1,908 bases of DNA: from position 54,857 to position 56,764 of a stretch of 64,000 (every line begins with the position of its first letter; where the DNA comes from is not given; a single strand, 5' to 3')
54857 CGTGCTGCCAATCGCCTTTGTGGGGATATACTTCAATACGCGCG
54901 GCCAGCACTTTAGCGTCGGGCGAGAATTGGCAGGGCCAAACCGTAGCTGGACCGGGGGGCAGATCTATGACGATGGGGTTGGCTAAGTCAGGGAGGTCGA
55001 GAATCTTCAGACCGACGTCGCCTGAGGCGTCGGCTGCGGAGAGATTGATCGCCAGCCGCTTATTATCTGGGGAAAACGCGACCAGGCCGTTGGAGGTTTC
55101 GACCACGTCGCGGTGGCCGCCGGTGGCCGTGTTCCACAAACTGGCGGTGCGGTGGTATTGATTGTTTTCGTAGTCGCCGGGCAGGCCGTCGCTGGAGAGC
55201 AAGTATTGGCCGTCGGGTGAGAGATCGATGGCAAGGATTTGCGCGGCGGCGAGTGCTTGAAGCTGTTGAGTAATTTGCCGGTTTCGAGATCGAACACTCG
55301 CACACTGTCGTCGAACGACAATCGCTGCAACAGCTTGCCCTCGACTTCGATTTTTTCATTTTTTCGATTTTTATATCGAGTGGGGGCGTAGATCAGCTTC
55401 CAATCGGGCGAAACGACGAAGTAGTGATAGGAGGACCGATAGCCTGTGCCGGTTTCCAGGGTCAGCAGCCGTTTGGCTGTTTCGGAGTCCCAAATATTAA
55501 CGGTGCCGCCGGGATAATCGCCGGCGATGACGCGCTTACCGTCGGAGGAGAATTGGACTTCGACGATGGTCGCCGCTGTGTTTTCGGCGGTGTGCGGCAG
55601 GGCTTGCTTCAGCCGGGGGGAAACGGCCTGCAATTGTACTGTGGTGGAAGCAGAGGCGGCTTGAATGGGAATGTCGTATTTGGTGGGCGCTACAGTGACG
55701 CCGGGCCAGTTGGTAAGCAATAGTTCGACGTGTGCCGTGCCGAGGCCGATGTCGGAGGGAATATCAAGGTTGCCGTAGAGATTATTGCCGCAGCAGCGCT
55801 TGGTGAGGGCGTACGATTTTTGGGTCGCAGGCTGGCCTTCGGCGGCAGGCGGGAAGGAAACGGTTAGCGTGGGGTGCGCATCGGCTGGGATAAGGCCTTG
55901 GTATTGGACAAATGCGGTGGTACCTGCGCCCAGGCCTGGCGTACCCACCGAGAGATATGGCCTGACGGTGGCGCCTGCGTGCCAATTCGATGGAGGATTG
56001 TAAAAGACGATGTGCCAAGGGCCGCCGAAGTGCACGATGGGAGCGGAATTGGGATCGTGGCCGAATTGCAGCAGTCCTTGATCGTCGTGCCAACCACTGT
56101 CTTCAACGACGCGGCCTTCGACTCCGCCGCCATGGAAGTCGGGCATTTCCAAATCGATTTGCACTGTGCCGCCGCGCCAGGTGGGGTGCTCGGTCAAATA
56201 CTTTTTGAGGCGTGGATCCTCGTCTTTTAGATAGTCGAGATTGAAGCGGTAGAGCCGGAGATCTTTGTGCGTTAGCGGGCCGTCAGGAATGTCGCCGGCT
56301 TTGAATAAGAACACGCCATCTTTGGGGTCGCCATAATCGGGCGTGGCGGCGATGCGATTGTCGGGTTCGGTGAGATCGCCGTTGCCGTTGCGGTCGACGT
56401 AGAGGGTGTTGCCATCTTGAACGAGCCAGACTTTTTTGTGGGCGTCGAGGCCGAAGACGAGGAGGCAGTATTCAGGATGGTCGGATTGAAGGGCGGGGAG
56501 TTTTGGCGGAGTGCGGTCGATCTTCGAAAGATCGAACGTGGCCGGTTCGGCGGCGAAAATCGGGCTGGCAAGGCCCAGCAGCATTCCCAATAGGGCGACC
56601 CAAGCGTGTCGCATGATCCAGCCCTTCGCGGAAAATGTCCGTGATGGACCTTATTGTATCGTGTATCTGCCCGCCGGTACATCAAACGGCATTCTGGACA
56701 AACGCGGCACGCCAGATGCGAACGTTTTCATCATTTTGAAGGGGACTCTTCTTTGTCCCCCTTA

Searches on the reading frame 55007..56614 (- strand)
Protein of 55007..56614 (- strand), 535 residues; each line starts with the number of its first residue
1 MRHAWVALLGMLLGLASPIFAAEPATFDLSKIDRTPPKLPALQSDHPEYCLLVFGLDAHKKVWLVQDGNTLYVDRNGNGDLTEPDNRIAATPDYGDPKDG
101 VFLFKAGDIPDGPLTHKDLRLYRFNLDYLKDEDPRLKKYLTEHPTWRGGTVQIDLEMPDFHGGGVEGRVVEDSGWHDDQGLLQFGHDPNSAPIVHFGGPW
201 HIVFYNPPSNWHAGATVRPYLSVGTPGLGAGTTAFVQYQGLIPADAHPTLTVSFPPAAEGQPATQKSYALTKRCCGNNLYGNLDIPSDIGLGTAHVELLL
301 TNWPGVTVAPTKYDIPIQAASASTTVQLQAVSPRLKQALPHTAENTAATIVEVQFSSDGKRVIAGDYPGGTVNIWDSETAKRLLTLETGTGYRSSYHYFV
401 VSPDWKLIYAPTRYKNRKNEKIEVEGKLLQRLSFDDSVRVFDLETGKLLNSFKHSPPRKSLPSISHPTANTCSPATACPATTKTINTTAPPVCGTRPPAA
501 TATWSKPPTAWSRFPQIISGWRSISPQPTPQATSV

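Call 13: search_protein_families(library=pfam, max_evalue=0.01, proteins=[window:55007-56614:-])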
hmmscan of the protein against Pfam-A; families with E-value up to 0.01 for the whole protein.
window:55007-56614:- (535 aa): 7 families
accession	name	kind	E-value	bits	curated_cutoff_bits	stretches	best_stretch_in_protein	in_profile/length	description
PF25174.1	Beta-prop_THOC3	-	0.00012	21.6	305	0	341-389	40-254/272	THOC3 beta-propeller domain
PF25175.1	Beta-prop_WDR5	-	0.00035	20.4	250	0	427-456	107-137/296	WDR5 beta-propeller domain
PF12894.13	ANAPC4_WD40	-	0.0009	19.9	22.9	0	342-390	33-80/91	Anaphase-promoting complex subunit 4 WD40 domain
PF24796.1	WDR55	-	0.0026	17.3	200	0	415-466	54-107/296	WDR55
PF07533.21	BRK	-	0.0075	16.4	23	0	432-450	1-19/44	BRK domain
PF24817.1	WD40_WDHD1_1st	-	0.0078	15.9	109.9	0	319-388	103-168/291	WDHD1 first WD40 domain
PF25173.1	Beta-prop_WDR3_1st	-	0.0092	16.1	154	0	341-389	23-70/184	WDR3 first beta-propeller domain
